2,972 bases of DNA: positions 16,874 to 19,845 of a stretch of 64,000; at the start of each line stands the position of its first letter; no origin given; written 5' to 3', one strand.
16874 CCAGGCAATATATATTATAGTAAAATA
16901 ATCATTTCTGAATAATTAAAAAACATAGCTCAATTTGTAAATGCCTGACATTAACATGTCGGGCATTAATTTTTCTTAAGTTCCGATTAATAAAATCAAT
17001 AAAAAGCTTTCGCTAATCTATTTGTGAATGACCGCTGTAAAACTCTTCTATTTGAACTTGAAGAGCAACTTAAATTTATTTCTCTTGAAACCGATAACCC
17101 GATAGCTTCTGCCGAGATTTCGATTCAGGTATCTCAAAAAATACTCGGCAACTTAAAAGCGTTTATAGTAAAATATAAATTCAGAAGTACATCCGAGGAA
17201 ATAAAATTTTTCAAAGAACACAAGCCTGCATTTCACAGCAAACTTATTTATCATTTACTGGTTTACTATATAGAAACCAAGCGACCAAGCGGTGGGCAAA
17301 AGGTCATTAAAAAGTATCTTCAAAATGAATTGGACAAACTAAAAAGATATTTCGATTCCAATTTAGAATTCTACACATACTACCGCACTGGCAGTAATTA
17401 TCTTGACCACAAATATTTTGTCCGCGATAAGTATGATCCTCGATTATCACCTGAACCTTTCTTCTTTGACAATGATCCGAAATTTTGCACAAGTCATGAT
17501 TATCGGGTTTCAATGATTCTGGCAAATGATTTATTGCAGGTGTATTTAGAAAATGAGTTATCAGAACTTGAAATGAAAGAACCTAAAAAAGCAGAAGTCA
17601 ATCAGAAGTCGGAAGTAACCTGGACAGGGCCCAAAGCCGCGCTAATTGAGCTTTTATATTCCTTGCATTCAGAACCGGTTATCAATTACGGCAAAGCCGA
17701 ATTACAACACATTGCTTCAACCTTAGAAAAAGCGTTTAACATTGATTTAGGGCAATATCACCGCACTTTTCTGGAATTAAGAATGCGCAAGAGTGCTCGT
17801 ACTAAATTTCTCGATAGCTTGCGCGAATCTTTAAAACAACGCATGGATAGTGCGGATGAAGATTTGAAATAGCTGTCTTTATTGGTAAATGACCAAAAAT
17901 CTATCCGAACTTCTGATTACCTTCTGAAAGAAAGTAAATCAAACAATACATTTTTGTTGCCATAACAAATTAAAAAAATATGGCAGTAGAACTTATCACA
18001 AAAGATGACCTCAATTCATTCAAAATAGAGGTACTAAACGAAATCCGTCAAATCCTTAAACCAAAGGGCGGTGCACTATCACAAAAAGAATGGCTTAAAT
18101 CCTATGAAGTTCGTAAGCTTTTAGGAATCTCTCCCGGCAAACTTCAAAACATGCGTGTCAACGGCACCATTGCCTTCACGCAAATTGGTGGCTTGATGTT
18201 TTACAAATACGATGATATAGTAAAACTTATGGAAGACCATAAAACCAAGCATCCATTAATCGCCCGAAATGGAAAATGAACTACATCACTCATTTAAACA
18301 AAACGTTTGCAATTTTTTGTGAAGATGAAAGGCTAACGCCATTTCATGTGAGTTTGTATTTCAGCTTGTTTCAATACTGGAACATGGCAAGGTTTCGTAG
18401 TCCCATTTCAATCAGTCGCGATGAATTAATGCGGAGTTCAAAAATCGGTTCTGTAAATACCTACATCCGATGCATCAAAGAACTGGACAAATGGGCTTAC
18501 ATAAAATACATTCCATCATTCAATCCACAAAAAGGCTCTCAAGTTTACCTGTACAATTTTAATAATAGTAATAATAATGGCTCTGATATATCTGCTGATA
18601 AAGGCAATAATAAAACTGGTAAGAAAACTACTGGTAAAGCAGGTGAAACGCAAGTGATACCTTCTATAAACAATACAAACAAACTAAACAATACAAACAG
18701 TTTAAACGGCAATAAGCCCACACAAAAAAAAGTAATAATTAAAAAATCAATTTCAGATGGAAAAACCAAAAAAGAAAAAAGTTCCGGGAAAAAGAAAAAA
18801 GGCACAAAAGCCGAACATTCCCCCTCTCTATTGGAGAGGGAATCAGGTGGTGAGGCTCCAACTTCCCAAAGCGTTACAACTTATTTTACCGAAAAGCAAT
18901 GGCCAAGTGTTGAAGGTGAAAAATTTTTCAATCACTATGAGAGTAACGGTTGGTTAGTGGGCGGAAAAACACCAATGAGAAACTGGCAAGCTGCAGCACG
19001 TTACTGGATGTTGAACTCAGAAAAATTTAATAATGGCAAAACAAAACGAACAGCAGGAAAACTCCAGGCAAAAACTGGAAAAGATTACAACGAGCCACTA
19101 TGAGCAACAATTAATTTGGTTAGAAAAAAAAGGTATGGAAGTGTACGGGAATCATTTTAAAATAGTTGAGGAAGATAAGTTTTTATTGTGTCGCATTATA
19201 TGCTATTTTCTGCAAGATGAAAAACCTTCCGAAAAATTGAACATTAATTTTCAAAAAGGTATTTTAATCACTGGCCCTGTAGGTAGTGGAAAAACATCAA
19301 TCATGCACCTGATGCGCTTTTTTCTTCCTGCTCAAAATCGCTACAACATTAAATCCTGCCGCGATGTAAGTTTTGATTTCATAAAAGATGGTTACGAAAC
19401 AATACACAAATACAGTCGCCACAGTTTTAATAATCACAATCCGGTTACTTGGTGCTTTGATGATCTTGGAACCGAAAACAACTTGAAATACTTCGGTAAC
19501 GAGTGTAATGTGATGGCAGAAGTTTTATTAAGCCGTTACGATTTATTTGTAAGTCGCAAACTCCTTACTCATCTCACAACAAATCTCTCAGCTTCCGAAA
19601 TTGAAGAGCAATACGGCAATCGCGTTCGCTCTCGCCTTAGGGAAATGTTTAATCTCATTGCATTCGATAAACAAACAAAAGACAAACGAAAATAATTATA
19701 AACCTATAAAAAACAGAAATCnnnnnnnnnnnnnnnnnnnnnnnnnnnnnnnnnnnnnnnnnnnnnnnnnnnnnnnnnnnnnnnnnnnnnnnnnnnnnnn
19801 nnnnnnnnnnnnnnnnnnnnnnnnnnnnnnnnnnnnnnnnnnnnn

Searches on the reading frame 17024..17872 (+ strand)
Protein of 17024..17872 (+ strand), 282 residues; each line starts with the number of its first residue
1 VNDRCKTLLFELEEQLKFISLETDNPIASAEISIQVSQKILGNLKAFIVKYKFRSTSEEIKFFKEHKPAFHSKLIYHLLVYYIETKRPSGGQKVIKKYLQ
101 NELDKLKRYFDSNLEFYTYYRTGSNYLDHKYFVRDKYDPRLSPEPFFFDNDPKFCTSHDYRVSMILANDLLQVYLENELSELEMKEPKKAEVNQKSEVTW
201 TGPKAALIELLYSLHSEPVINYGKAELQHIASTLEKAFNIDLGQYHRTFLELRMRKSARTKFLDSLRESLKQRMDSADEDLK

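Call 9: search_protein_families(library=pfam, proteins=[window:17024-17872:+], max_evalue=0.01)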
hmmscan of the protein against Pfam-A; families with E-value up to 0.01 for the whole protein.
window:17024-17872:+ (282 aa): 1 family
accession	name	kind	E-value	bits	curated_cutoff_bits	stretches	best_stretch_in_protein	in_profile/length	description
PF09357.15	RteC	-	9.2e-82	274.4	25.3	1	61-278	1-219/219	RteC protein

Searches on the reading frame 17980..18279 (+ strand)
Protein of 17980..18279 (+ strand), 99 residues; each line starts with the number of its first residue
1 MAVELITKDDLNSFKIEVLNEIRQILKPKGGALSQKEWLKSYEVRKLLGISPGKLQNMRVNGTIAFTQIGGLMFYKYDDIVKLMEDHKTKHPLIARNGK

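Call 9: search_protein_families(library=pfam, proteins=[window:17980-18279:+], max_evalue=0.01)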
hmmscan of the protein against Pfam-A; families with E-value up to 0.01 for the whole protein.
window:17980-18279:+ (99 aa): 1 family
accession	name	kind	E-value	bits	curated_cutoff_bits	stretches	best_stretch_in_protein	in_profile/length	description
PF12728.13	HTH_17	-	9.6e-07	29.4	27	1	38-87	1-50/51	Helix-turn-helix domain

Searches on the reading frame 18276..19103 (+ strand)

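Call 9: search_protein_families(library=pfam, proteins=[window:18276-19103:+], max_evalue=0.01)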
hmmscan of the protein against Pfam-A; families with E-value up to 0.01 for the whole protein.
window:18276-19103:+ (275 aa): 0 families

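Call 58: search_protein_families(library=padloc, proteins=[window:18276-19103:+], max_evalue=0.01)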
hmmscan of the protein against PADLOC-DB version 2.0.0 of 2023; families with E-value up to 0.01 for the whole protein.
window:18276-19103:+ (275 aa): 1 family
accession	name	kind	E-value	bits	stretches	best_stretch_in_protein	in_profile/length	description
PDLC04496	PDC-M18A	-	0.0042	14.4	1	55-108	37-88/271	-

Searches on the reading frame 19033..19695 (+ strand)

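Call 9: search_protein_families(library=pfam, proteins=[window:19033-19695:+], max_evalue=0.01)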
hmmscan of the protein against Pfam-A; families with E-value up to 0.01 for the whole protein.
window:19033-19695:+ (220 aa): 6 families
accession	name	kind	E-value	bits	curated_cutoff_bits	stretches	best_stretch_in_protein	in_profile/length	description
PF13476.12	AAA_23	-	4.7e-06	27.8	27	1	67-137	11-84/201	AAA domain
PF13175.12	AAA_15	-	8.9e-05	22.7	32.1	1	68-148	16-89/374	AAA ATPase domain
PF13555.12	AAA_29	-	0.00011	22.3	27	1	72-106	18-56/61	P-loop containing region of AAA domain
PF02463.25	SMC_N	-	0.00036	20.4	40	1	68-146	17-87/220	RecF/RecN/SMC N terminal domain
PF13304.12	AAA_21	-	0.0011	19.5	27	1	79-128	4-56/304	AAA domain, putative AbiEii toxin, Type IV TA system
PF03969.22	AFG1_ATPase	-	0.0072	15.8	27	0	73-149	60-127/361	AFG1-like ATPase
